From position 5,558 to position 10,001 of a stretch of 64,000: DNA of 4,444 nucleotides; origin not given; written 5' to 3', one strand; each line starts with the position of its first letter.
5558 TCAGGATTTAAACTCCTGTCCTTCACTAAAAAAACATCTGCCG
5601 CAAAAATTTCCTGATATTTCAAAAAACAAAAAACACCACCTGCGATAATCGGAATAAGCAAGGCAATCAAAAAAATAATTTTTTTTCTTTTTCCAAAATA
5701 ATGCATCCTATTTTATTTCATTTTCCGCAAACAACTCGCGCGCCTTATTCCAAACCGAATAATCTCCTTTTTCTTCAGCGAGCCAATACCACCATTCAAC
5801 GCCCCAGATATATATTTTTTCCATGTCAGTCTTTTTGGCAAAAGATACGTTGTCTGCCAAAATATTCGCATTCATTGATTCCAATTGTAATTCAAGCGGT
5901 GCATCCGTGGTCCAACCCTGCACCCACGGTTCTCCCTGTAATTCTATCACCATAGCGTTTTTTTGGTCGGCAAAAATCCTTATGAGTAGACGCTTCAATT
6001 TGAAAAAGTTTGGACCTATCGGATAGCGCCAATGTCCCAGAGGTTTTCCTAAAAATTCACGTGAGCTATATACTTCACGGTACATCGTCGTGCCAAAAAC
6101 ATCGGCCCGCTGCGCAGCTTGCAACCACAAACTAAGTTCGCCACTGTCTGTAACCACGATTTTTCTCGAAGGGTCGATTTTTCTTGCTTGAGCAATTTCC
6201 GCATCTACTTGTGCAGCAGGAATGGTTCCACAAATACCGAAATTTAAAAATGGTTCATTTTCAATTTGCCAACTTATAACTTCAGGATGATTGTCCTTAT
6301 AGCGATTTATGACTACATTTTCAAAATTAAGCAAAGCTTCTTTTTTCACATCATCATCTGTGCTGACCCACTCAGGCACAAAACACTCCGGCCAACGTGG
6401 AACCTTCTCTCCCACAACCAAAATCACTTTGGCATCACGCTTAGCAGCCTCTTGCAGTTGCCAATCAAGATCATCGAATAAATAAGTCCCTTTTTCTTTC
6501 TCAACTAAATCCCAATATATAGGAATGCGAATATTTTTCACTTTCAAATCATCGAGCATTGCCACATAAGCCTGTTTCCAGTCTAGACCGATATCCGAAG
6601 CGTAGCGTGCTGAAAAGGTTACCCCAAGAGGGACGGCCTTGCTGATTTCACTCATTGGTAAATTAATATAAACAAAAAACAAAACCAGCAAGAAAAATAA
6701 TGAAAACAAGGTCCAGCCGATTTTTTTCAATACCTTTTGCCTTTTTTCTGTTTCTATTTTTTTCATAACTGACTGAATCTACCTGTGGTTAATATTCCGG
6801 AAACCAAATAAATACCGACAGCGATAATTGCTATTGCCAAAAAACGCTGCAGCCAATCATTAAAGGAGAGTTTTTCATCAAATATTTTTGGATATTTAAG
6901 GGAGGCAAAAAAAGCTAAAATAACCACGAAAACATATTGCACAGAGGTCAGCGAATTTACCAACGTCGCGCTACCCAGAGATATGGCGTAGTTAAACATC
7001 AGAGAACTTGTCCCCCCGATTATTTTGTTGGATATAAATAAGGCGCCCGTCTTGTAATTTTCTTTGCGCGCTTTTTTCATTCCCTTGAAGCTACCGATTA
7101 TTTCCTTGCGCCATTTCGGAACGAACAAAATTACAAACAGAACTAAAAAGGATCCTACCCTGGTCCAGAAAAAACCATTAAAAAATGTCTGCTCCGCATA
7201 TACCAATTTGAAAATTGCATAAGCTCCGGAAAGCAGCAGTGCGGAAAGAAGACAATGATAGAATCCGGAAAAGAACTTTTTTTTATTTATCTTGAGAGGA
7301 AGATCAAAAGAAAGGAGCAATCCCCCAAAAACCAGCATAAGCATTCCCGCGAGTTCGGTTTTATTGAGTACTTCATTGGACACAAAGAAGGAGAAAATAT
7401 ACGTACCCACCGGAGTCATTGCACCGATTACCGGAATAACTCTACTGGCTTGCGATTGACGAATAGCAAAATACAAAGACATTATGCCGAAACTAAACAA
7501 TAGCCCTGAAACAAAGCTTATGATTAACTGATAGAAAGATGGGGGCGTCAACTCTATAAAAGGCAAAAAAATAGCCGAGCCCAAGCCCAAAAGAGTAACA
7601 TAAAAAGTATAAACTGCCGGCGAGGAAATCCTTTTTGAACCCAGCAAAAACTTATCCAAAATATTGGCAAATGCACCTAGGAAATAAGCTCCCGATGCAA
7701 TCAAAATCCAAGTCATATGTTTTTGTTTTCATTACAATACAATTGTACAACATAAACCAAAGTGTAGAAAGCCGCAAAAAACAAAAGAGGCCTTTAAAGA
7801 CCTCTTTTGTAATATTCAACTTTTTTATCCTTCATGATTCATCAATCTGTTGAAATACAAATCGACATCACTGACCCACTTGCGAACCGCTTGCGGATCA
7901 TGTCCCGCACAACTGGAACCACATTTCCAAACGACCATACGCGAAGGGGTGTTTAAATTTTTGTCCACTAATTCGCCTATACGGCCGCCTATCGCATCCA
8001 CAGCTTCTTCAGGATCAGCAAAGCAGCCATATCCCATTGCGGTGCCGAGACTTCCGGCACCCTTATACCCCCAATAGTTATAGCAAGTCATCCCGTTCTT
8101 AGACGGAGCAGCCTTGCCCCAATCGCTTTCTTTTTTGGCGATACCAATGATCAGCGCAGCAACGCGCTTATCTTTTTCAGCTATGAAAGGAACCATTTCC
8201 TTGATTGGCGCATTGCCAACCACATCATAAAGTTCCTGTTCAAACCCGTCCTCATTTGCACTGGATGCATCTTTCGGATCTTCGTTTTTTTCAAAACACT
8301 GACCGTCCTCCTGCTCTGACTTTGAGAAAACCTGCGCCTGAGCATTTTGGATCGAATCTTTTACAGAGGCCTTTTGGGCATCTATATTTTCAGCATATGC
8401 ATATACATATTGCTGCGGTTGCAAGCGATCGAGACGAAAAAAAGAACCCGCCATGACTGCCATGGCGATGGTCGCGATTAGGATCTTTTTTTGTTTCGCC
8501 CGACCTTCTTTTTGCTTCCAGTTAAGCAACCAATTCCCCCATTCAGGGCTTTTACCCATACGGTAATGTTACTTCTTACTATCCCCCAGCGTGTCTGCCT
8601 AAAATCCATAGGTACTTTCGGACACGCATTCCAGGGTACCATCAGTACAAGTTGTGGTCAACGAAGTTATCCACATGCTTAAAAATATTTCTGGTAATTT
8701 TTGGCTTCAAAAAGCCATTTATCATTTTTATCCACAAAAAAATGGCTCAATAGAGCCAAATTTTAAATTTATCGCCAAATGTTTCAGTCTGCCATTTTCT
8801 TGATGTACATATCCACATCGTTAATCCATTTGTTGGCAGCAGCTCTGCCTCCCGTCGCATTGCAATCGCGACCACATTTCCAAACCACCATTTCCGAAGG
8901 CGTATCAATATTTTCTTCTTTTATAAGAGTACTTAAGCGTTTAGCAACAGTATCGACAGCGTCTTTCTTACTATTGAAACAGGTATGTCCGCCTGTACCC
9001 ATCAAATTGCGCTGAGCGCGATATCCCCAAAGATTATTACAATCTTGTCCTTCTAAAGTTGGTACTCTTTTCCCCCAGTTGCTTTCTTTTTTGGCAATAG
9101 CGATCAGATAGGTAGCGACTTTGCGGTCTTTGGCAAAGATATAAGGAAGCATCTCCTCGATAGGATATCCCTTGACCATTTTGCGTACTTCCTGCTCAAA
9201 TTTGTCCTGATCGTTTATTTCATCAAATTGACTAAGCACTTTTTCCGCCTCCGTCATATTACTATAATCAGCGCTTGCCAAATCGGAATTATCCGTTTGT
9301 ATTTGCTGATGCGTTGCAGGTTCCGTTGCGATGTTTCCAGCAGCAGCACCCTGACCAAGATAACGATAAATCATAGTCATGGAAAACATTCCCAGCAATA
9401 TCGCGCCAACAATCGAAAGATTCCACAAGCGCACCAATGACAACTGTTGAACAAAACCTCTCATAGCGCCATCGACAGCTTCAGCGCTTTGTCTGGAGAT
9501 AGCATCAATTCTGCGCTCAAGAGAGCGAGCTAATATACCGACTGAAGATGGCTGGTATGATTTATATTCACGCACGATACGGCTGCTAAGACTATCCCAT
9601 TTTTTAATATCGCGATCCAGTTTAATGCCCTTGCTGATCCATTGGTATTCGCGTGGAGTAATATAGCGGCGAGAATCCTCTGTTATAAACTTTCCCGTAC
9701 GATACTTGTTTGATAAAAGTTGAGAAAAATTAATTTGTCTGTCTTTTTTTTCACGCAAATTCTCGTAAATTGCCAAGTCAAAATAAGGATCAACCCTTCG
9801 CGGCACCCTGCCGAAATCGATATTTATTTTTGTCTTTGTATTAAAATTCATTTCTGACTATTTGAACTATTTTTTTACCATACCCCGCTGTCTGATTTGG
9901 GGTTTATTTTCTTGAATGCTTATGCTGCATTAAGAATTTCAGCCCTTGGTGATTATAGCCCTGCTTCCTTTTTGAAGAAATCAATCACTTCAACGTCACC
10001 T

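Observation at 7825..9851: Three membrane-anchored paralogs of a Cys-rich GH73-like domain (two in tandem, one 28 kb away)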

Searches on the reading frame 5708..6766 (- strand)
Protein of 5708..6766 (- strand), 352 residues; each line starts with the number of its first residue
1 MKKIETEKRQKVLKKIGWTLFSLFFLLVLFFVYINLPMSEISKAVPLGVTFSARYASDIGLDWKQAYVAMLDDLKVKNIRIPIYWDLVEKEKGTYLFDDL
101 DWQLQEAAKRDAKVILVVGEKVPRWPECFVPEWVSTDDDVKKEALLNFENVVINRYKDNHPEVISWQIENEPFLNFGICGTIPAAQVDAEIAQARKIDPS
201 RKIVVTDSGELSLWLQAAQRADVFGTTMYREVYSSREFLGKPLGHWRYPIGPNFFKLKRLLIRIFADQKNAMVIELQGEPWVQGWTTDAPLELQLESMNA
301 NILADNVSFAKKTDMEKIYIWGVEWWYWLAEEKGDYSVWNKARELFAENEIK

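Call 15: search_protein_families(library=pfam, proteins=[window:5708-6766:-], max_evalue=0.001)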
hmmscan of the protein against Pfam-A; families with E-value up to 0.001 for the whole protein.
window:5708-6766:- (352 aa): 3 families
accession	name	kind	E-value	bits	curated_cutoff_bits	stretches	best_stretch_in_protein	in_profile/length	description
PF00150.24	Cellulase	-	9.2e-07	29.1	23.5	1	64-209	23-169/272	Cellulase (glycosyl hydrolase family 5)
PF02836.23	Glyco_hydro_2_C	-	7.7e-06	25.7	21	1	135-239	100-187/302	Glycosyl hydrolases family 2, TIM barrel domain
PF02449.21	Glyco_hydro_42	-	0.00014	21.8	21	0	68-142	16-92/376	Beta-galactosidase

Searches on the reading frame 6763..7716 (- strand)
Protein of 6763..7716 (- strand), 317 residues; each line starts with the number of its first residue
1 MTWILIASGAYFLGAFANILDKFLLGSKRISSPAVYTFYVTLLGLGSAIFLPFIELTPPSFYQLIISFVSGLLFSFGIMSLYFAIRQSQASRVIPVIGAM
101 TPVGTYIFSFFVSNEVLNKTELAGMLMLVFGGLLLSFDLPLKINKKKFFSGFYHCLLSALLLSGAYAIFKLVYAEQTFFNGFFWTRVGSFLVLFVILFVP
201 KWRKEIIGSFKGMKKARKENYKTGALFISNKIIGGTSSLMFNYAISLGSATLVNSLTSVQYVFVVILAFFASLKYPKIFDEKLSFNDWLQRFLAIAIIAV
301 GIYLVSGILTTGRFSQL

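Call 15: search_protein_families(library=pfam, proteins=[window:6763-7716:-], max_evalue=0.001)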
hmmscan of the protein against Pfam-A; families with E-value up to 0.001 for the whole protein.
window:6763-7716:- (317 aa): 2 families
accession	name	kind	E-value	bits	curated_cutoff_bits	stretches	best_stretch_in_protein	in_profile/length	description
PF00892.27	EamA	-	3.7e-11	43.9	28.2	2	2-136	2-134/135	EamA-like transporter family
PF06800.18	Sugar_transport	-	1.4e-05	25.1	26.3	1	28-195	19-189/280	Sugar transport protein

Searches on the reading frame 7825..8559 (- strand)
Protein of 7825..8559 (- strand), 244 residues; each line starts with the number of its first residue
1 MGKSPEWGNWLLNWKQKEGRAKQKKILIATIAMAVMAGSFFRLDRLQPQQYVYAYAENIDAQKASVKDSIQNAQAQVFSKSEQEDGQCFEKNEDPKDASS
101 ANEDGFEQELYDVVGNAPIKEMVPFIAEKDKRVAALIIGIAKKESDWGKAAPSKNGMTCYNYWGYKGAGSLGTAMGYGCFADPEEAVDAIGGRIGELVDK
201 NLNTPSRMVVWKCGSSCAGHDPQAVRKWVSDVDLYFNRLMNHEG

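Call 6: search_protein_families(library=pfam, proteins=[window:7825-8559:-], max_evalue=10)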
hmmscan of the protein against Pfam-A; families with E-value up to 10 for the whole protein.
window:7825-8559:- (244 aa): 0 families

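Call 18: search_protein_families(library=ncbifam, proteins=[window:7825-8559:-], max_evalue=10)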
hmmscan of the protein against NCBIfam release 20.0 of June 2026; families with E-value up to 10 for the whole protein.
window:7825-8559:- (244 aa): 1 family
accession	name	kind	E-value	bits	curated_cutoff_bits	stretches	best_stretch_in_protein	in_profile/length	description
NF009358.0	PRK12713.1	equivalog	0.011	15.1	595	1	94-169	165-239/339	flagellar rod assembly protein/muramidase FlgJ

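Call 19: search_protein_families(library=phrogs, proteins=[window:7825-8559:-], max_evalue=10)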
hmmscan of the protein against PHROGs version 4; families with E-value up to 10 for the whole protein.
window:7825-8559:- (244 aa): 1 family
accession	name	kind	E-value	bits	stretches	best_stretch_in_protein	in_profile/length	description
phrog_24531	-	unknown function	0.023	15.6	1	160-197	15-51/66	-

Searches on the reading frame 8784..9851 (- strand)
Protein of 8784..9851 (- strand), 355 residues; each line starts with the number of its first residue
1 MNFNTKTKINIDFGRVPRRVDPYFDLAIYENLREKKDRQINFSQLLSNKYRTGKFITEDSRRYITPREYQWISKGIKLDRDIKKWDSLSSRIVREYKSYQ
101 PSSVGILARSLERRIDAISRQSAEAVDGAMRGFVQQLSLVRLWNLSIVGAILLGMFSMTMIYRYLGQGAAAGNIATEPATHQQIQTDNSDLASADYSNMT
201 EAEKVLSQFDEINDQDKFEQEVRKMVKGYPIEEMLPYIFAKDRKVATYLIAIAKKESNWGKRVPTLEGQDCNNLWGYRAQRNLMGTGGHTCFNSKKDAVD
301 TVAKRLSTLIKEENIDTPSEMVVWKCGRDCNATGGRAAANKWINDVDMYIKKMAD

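Call 6: search_protein_families(library=pfam, proteins=[window:8784-9851:-], max_evalue=10)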
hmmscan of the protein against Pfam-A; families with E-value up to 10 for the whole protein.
window:8784-9851:- (355 aa): 1 family
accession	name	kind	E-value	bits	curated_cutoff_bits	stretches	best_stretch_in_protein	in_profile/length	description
PF01832.25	Glucosaminidase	-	0.13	13.3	30.2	1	246-305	15-78/123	Mannosyl-glycoprotein endo-beta-N-acetylglucosaminidase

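Call 18: search_protein_families(library=ncbifam, proteins=[window:8784-9851:-], max_evalue=10)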
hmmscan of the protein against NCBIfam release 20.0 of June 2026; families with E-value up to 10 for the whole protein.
window:8784-9851:- (355 aa): 0 families

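Call 19: search_protein_families(library=phrogs, proteins=[window:8784-9851:-], max_evalue=10)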
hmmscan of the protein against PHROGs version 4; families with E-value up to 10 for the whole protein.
window:8784-9851:- (355 aa): 0 families

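Call 36: find_homologous_proteins(query=window:8784-9851:-, max_evalue=0.001)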
Query window:8784-9851:- (355 aa): 1297 proteins with E <= 0.001 among 3038 candidates; the best 120 are listed.
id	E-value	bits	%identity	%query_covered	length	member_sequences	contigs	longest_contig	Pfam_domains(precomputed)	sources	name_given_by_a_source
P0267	3.4e-231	784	98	100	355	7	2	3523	-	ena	-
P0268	9.2e-161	553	70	100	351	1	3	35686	-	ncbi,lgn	-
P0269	5.2e-120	419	60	88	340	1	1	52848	-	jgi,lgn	-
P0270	2.4e-118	413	61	88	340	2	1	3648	-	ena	-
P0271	4.6e-111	390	52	97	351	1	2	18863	-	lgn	-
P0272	5.0e-111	389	55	87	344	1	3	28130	-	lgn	-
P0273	1.5e-110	388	55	88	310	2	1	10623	-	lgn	-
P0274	4.1e-108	380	56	88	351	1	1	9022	-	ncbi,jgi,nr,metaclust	ncbi:MAG: hypothetical protein ACD_9C00246G0008 [uncultured bacterium]|nr:MAG: hypothetical protein 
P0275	1.1e-106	375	52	99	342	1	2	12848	-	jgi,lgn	-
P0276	1.3e-106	375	55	88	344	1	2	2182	-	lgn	-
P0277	1.5e-105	371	57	88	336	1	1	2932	-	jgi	jgi:hypothetical protein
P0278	1.6e-105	371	55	88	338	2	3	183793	-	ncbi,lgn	-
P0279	1.5e-104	368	54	98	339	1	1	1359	-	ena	-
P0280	1.5e-104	368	52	94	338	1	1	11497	-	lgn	-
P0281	2.1e-104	368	50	98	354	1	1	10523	-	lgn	-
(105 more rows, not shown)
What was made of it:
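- Tried and rejected: I dismissed both (calls 6, 36).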

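Call 51: predict_structure(alignment_id=A4)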
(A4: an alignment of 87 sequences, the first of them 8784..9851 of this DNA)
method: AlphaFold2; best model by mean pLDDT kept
length: 355 residues; sequences in the alignment: 87
mean_pLDDT: 74.6   pTM: 0.47
mean pLDDT of the five models: 74.6, 73.8, 73.4, 73.3, 71.8
residues with pLDDT >= 90: 132; 70-90: 83; 50-70: 78; < 50: 62
segments of 3 or more residues with pLDDT < 50: 1-4, 7-21, 45-47, 57-60, 129-131, 171-177, 179-195
pLDDT, mean of each block of 10 residues (from residue 1): 44 41 63 61 50 51 71 81 53 66 71 82 60 58 86 88 63 42 39 50 70 83 96 98 96 96 95 95 94 98 97 95 90 87 95 88
secondary structure, 60 per line:
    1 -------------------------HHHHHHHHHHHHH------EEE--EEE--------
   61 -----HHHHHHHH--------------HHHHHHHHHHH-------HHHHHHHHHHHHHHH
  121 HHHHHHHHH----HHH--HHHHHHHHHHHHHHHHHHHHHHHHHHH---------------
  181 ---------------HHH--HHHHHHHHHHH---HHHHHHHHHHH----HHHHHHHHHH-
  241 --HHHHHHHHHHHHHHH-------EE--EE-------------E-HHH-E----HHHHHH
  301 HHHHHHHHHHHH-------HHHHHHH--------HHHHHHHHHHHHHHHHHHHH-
elements in order: H26-38 E45-47 E50-52 H66-73 H88-98 H106-129 H139-165 H201-211 H215-225 H230-239 H243-257 H295-312 H320-326 H335-354
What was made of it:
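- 9438..9851 (-): par2 N-terminal, presumably cytoplasmic, region (residues 1-138). The conserved motif F55-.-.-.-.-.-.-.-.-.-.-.66 lies at 9654-9689. AlphaFold confidence is low (pLDDT 40-80, call 51).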

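Call 57: fold_search(model_id=the predicted structure, library=pdb)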
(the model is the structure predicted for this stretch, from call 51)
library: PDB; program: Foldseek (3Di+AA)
matches with E <= 10: 37; with E <= 0.001: 0
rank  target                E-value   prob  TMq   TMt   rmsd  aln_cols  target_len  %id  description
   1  3vwo                  9.5e-03  1.00  0.25  0.52   5.8       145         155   16  Crystal structure of peptidoglycan hydrolase mutant from Sphingomonas sp. A1 (released 2013-09-04)
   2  2zyc                  2.6e-02  1.00  0.25  0.51   4.8       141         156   16  Crystal structure of peptidoglycan hydrolase from Sphingomonas sp. A1 (released 2009-02-03)
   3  3k3t                  3.4e-02  1.00  0.23  0.50   5.7       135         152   16  E185A mutant of peptidoglycan hydrolase from Sphingomonas sp. A1 (released 2010-07-14)
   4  5dn5_A                3.4e-02  0.99  0.20  0.42   6.6       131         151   19  Structure of a C-terminally truncated glycoside hydrolase domain from Salmonella typhimurium FlgJ (released 2016-02-24)
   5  7pj3                  8.1e-02  1.00  0.28  0.35   5.0       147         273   15  Crystal structure of catalytic domain in open conformation of LytB from Streptococcus pneumoniae (released 2022-09-07)
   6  5dn4                  8.5e-02  0.92  0.20  0.40  11.0       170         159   14  Structure of the glycoside hydrolase domain from Salmonella typhimurium FlgJ (released 2016-02-24)
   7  5dn5_C                9.0e-02  0.80  0.18  0.38  11.3       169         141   16  Structure of a C-terminally truncated glycoside hydrolase domain from Salmonella typhimurium FlgJ (released 2016-02-24)
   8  7pj4                  9.9e-02  0.99  0.28  0.35   5.2       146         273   15  Crystal structure of catalytic domain in closed conformation of LytB (E585Q)from Streptococcus pneumoniae (released 2022-09-07)
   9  4kt3_A                1.2e-01  0.97  0.24  0.50   9.0       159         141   14  Structure of a type VI secretion system effector-immunity complex from Pseudomonas protegens (released 2013-07-31)
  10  8yxk_A                1.7e-01  1.00  0.30  0.65   3.0       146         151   13  X-ray structure of Clostridioides difficile endolysin Ecd09610 glucosaminidase domain. (released 2024-05-15)
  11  3w6f_A                6.2e-01  0.82  0.24  0.51   6.7       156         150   15  Crystal structure of catalytic domain of chitinase from Ralstonia sp. A-471 (E162Q) in complex with disaccharide (released 2013-05-15)
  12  8hcr_S                2.6e+00  0.06  0.10  0.17  21.9       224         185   10  Cryo-EM structure of the Mycobacterium tuberculosis cytochrome bcc:aa3 supercomplex and a novel inhibitor targeting su (released 2023-05-03)
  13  5h6i_C                4.6e+00  0.04  0.10  0.15  15.0       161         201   13  Crystal Structure of GBS CAMP Factor (released 2017-11-22)
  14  5h6i_B                4.8e+00  0.04  0.11  0.16  14.7       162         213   11  Crystal Structure of GBS CAMP Factor (released 2017-11-22)
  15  9itx_Z                5.3e+00  0.02  0.10  0.12  22.9       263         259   11  Chloroflexus aurantiacus ADP-bound ATP synthase, state 2, focused refinement of FO (released 2025-03-19)
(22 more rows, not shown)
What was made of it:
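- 8787..9200 (-): par2 GH73-like domain (residues 218-355). Glu256 codon at 9084-9086. Cys271, Cys291, Cys326 and Cys330. pLDDT 90-98 (call 51); Foldseek top hits are GH73 (call 57); PF01832 E=0.13 (call 6)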

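Call 65: search_solved_structures(query=A4, max_evalue=5, show_alignments=2)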
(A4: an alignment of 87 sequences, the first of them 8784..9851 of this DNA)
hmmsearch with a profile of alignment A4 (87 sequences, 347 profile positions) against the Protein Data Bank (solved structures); distinct sequences matched with E-value up to 5: 1.
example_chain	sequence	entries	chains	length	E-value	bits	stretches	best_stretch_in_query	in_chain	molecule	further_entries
5nf8_A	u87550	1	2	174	0.066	15.4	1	132-215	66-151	Respiratory supercomplex factor 1, mitochondrial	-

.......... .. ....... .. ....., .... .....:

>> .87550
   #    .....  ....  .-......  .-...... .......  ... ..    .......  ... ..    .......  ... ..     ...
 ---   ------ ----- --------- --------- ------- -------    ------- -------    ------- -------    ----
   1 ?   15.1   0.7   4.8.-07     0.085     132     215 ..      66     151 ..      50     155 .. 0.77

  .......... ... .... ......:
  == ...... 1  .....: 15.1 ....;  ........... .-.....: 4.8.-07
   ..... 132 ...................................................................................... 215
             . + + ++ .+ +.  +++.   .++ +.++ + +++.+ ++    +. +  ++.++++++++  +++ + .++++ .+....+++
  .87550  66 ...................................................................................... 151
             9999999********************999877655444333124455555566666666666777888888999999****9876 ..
